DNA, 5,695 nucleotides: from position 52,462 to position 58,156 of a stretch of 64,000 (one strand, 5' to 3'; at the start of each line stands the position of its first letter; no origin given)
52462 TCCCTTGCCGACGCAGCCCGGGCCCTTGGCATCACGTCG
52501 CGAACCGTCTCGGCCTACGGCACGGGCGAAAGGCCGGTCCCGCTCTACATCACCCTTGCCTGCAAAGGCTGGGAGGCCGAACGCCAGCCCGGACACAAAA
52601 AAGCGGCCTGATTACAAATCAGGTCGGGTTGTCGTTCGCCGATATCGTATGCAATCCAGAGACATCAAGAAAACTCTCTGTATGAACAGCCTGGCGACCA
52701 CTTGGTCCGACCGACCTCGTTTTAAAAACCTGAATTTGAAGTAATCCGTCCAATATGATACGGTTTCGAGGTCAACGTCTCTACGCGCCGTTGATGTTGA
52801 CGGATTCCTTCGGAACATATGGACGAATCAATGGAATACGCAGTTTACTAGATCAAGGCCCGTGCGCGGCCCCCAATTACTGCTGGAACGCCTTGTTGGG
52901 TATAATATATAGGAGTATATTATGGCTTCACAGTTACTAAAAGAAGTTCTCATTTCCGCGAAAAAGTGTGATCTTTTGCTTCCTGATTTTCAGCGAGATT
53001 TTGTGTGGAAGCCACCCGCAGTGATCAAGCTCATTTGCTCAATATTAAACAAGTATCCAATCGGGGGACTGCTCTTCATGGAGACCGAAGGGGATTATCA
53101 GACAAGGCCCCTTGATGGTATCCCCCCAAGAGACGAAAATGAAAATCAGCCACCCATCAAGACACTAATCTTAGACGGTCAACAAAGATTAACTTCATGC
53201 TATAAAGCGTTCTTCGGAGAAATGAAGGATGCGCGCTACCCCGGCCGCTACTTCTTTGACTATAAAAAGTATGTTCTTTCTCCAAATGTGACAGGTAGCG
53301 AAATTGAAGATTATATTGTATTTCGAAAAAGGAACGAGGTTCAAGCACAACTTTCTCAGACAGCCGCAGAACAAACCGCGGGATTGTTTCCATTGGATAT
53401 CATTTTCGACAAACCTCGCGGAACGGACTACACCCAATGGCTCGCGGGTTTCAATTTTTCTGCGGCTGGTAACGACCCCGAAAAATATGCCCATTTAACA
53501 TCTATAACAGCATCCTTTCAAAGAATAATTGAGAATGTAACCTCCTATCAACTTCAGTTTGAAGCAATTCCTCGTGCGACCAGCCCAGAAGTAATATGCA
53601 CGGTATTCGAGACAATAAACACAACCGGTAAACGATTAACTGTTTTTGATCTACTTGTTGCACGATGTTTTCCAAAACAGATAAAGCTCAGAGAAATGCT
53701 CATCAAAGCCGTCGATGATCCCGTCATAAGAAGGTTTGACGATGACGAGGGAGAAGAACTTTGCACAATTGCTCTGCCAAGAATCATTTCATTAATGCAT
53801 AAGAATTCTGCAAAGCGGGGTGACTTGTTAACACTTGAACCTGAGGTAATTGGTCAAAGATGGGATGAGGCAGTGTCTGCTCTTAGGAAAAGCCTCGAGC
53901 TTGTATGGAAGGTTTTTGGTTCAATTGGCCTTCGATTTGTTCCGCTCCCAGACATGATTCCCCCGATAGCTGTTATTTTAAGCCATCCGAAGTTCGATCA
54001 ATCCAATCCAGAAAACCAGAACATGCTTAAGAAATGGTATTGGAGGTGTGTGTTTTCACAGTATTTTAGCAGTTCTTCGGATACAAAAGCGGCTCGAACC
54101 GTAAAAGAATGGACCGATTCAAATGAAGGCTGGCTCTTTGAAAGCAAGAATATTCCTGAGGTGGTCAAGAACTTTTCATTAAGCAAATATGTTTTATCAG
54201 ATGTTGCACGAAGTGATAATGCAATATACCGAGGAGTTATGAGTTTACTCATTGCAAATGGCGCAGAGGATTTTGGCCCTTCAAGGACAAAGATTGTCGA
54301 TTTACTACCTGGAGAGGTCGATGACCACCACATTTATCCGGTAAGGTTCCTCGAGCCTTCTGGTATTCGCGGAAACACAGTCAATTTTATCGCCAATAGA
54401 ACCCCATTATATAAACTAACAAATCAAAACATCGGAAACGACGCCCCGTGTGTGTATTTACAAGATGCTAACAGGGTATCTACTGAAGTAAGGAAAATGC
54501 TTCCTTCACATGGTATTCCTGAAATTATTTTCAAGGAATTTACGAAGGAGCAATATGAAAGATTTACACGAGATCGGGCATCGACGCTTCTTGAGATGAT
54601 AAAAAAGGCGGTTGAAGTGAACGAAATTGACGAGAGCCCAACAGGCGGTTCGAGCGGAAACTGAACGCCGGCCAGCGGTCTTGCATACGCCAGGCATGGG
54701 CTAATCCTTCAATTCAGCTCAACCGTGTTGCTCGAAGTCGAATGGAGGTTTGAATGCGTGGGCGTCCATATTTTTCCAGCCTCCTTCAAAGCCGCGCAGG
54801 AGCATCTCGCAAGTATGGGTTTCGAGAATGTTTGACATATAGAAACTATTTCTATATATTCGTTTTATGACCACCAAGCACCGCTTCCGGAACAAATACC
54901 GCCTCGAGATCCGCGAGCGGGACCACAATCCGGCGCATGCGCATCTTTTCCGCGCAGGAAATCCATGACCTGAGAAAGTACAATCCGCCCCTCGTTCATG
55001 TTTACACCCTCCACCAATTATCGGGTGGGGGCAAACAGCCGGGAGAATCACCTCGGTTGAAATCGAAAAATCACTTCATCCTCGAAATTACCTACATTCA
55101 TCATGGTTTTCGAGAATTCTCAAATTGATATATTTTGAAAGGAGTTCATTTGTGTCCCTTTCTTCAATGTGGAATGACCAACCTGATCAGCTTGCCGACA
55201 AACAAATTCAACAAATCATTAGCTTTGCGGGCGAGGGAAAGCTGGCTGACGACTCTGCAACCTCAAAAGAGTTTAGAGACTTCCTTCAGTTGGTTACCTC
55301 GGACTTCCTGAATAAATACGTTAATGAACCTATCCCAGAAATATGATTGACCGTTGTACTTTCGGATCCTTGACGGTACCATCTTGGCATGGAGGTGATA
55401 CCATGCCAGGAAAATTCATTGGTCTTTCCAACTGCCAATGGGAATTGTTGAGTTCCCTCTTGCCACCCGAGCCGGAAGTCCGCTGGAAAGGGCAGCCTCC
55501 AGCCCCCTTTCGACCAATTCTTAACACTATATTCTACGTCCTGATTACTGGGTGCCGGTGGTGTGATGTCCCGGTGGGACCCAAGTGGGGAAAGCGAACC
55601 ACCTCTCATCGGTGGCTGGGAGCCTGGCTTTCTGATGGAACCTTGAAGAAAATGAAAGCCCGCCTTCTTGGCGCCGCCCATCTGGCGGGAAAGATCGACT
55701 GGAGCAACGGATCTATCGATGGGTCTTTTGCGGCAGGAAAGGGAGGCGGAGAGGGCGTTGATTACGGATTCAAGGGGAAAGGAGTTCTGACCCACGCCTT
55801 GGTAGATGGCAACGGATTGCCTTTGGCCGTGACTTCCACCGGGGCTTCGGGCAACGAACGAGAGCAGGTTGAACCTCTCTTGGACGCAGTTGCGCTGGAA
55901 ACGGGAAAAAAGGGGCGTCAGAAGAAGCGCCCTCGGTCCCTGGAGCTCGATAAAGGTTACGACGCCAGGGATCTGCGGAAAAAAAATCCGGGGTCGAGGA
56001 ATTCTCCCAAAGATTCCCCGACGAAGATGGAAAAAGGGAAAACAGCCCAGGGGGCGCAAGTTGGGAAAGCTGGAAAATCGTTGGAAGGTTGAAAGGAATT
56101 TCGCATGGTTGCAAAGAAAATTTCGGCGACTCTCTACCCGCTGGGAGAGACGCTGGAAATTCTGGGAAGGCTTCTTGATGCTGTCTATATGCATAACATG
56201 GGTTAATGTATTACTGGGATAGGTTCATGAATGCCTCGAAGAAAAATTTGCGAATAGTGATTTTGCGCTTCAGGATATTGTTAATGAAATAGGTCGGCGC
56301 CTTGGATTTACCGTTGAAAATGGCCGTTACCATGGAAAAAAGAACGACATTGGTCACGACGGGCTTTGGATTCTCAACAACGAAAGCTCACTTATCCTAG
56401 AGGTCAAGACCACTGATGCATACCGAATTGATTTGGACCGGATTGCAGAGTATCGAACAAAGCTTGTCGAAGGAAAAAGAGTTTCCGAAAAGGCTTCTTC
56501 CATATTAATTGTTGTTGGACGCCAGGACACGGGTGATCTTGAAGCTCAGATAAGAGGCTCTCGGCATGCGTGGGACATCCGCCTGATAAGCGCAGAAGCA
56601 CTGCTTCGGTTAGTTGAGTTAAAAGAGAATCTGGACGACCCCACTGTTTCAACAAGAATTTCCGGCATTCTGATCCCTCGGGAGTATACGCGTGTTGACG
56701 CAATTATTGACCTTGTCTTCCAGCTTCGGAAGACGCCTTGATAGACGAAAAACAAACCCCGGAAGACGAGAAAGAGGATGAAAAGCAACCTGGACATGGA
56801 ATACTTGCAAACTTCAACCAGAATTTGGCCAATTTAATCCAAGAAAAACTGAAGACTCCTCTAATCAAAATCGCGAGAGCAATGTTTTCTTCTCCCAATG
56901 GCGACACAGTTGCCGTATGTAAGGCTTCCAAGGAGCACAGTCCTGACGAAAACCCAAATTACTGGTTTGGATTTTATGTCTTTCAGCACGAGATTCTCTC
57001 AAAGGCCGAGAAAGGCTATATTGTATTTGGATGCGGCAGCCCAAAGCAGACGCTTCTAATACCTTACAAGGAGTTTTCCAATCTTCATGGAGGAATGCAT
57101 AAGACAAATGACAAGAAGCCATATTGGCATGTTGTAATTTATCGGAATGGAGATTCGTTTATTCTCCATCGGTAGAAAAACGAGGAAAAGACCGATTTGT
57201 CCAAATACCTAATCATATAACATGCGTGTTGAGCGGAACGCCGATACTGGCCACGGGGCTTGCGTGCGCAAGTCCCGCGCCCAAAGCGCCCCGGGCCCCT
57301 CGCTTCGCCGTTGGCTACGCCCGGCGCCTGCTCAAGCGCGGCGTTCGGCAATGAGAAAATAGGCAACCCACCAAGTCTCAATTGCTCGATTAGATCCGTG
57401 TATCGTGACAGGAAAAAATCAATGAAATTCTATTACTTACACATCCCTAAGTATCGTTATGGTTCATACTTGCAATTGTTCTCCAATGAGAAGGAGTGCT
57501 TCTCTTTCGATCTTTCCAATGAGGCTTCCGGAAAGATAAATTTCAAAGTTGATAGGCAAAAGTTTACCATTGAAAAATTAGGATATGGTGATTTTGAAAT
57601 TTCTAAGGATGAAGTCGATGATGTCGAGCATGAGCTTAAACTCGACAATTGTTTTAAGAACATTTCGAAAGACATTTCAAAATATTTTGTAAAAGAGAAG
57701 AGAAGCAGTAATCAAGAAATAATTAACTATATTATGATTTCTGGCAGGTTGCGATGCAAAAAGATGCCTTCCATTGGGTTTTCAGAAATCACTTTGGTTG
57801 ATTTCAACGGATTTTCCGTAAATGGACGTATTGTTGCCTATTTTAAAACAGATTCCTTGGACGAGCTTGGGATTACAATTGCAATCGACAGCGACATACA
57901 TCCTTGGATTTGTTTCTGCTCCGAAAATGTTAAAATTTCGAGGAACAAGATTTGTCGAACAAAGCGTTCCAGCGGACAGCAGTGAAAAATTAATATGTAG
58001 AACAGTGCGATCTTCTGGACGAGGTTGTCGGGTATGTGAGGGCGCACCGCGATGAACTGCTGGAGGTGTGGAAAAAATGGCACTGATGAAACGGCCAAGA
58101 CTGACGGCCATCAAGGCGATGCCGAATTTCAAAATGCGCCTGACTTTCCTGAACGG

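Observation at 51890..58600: DUF4160/DUF2442-HTH module present as one full copy and one copy split into 5' and 3' fragments by about 3 kb of inserted DNA; palindromic leaderless promoter duplicated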

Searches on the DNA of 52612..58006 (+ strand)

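Call 75: search_dna_similar(query=window:52612-58006:+, collection=plasmids, mode=distant, max_rows=10)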
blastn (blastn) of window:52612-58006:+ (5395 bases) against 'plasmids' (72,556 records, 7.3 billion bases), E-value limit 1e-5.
No match.

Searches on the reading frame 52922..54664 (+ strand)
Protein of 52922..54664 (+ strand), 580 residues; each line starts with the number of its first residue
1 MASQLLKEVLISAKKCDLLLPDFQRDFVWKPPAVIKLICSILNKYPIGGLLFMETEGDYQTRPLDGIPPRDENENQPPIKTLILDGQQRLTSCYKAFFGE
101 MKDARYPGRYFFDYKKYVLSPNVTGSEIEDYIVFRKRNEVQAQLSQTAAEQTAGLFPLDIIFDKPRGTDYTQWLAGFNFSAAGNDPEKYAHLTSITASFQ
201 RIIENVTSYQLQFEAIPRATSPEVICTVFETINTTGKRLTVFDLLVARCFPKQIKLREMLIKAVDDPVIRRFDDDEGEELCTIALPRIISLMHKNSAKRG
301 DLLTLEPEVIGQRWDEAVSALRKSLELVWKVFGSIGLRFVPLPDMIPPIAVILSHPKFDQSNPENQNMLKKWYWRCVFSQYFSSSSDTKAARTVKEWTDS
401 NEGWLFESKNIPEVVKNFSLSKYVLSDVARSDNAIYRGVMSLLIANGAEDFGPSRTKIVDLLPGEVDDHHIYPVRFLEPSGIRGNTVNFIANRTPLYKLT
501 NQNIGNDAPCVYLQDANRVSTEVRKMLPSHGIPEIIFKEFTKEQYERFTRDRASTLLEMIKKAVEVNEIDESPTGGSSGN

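Call 8: search_protein_families(library=pfam, proteins=[window:52922-54664:+], max_evalue=0.01)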
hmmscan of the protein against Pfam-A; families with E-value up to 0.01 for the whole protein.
window:52922-54664:+ (580 aa): 1 family
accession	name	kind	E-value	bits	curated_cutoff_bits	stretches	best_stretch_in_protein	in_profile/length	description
PF03235.19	GmrSD_N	-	6.1e-27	95.5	33.2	1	13-248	7-197/199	GmrSD restriction endonuclease, N-terminal domain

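Call 11: find_encoding_contigs(protein=window:52922-54664:+, flank=10000, max_places=6)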
Protein window:52922-54664:+ (580 aa): 5 contigs read that carry it; 5 places shown.
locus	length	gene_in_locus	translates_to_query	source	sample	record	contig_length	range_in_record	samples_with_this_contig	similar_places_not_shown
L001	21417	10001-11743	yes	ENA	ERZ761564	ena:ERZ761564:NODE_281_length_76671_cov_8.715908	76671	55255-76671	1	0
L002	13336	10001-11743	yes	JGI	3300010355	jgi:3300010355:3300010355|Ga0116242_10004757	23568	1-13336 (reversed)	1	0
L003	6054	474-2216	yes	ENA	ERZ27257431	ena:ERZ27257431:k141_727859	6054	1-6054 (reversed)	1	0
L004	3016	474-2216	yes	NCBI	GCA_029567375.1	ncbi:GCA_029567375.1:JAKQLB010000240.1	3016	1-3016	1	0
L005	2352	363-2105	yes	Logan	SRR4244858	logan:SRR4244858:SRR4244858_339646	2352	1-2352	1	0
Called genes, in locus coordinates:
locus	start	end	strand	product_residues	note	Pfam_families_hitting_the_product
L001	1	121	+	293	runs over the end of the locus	PF00126:HTH_1, PF03466:LysR_substrate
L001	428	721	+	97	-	PF16902:FokI_D3 (weak)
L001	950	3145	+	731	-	PF05496:RuvB_N (faint), PF13191:AAA_16 (weak), PF00004:AAA, PF00910:RNA_helicase (faint), PF13401:AAA_22 (faint), PF13521:AAA_28 (faint), PF00004:AAA, PF07728:AAA_5 (weak)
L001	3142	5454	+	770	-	PF03215:Rad17 (weak), PF12775:AAA_7 (faint), PF01695:IstB_IS21 (faint), PF02367:TsaE (faint), PF00004:AAA, PF13191:AAA_16 (weak), PF00004:AAA, PF07728:AAA_5, +15 more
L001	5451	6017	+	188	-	PF00149:Metallophos (weak), PF12850:Metallophos_2 (weak)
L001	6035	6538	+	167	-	-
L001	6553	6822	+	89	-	-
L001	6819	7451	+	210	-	-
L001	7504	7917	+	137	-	PF20274:cREC_REC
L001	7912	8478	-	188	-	-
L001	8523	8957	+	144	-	PF20274:cREC_REC (weak)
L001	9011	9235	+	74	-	PF13711:DUF4160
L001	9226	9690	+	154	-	PF10387:DUF2442, PF13560:HTH_31 (faint)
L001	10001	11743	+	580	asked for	PF03235:GmrSD_N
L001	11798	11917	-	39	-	-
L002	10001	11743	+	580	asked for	PF03235:GmrSD_N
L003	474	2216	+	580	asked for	PF03235:GmrSD_N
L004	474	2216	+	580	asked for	PF03235:GmrSD_N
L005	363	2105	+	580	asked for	PF03235:GmrSD_N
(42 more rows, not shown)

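Call 41: search_protein_families(library=padloc, proteins=[window:52922-54664:+], max_evalue=0.01)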
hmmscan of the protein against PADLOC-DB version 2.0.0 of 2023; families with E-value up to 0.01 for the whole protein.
window:52922-54664:+ (580 aa): 12 families
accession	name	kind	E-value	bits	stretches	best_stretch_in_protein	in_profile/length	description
PDLC04709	PDC-M55C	-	5e-23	79.6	1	4-398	15-386/554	-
PDLC04151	HEC-05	-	7.5e-23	79.1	1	6-566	28-595/600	-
PDLC04150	HEC-05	-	3.6e-19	67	1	9-402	13-415/583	-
PDLC03877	NsnA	-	3e-13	47.8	1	19-240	67-191/385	-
PDLC04153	HEC-05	-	6e-07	26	1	10-55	13-58/621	-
PDLC04027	PD-T4-2_A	-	9.3e-05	19.6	1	19-51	54-86/363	-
PDLC04152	HEC-05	-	0.00013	18.7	0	7-54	10-60/566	-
PDLC02792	SspE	-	0.00017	18.1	0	10-92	16-102/771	SspE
PDLC04155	HEC-06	-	0.00021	17.9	0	15-92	19-82/562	-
PDLC04154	HEC-06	-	0.00072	16.3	0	227-246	218-237/569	-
PDLC04157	HEC-06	-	0.0069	13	0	80-246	72-230/558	-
PDLC02687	Orf5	-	0.008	13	0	227-250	212-235/543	Orf5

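Call 42: search_protein_families(library=ncbifam, proteins=[window:52922-54664:+], max_evalue=0.01)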
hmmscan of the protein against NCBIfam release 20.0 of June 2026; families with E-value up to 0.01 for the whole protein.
window:52922-54664:+ (580 aa): 0 families

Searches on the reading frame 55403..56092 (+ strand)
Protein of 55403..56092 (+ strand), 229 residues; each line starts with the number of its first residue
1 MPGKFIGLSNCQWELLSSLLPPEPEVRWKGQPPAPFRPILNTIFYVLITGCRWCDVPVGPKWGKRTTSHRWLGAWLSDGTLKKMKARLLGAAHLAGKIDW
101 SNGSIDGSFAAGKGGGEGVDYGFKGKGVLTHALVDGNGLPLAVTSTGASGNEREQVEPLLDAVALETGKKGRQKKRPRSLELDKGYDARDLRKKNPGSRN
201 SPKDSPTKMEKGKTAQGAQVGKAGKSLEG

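Call 42: search_protein_families(library=ncbifam, proteins=[window:55403-56092:+], max_evalue=0.01)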
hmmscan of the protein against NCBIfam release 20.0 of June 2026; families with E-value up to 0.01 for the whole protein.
window:55403-56092:+ (229 aa): 1 family
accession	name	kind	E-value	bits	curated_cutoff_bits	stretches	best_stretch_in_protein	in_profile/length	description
NF033580.1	transpos_IS5_3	equivalog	3.3e-33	115.3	110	1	8-210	5-204/258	IS5 family transposase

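Call 43: search_protein_families(library=pfam, proteins=[window:55403-56092:+], max_evalue=1)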
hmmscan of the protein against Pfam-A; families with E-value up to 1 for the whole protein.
window:55403-56092:+ (229 aa): 2 families
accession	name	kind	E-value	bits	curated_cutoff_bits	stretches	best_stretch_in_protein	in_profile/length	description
PF13340.11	DUF4096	-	9.6e-16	58.2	34.3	1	8-84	1-75/76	Putative transposase of IS4/5 family (DUF4096)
PF01609.27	DDE_Tnp_1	-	3.6e-05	24.1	23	1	105-194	9-94/200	Transposase DDE domain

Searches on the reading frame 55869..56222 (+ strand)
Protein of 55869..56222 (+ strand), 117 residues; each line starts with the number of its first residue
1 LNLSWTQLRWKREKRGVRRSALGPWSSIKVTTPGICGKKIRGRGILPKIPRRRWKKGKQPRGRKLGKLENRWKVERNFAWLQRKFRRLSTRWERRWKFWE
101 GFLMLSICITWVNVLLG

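Call 43: search_protein_families(library=pfam, proteins=[window:55869-56222:+], max_evalue=1)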
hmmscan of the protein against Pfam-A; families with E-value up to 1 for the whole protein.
window:55869-56222:+ (117 aa): 2 families
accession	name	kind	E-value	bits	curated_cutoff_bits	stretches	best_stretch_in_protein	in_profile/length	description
PF01609.27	DDE_Tnp_1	-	2.7e-07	31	23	1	44-110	120-199/200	Transposase DDE domain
PF13586.12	DDE_Tnp_1_2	-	2.6e-05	25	29.2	1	58-111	32-84/86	Transposase DDE domain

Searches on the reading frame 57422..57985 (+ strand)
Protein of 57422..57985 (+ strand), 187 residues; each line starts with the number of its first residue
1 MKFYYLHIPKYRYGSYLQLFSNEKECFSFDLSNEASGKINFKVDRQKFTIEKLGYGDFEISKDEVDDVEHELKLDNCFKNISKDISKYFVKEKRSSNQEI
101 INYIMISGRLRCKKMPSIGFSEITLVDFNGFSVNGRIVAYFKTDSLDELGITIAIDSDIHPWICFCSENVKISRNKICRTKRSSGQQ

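Call 8: search_protein_families(library=pfam, proteins=[window:57422-57985:+], max_evalue=0.01)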
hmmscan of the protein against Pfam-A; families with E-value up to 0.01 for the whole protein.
window:57422-57985:+ (187 aa): 0 families

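Call 38: find_encoding_contigs(protein=window:57422-57985:+, flank=4000, max_places=10)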
Protein window:57422-57985:+ (187 aa): 5 contigs read that carry it; 5 places shown.
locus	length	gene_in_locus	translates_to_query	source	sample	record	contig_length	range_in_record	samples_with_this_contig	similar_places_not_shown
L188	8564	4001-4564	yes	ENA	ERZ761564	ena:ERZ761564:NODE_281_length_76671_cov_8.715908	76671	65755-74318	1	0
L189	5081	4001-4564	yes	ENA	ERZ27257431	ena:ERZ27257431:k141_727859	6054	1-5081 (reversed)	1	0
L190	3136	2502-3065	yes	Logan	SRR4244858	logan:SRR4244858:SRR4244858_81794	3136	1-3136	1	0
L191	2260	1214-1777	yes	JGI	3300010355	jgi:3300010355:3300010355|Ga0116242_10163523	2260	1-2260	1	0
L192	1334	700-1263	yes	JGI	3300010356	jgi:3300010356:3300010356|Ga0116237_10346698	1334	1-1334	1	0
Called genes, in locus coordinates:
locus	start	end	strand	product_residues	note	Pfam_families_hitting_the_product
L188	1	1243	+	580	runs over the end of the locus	PF03235:GmrSD_N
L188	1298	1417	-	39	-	-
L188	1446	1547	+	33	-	-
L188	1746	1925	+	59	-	-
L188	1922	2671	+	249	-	PF13340:DUF4096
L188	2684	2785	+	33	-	-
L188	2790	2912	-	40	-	-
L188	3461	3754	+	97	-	-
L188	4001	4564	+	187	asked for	-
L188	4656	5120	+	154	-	PF10387:DUF2442, PF13560:HTH_31 (faint)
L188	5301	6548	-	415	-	-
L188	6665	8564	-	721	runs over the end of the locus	PF00772:DnaB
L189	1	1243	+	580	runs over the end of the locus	PF03235:GmrSD_N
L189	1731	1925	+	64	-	-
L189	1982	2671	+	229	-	PF13340:DUF4096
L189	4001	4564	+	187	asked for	-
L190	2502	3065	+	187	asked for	-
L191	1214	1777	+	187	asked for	-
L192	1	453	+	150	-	?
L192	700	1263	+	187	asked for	-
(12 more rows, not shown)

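Call 41: search_protein_families(library=padloc, proteins=[window:57422-57985:+], max_evalue=0.01)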
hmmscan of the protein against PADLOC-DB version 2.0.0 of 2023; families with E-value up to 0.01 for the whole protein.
window:57422-57985:+ (187 aa): 0 families

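Call 42: search_protein_families(library=ncbifam, proteins=[window:57422-57985:+], max_evalue=0.01)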
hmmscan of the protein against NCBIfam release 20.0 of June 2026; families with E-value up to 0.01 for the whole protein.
window:57422-57985:+ (187 aa): 0 families
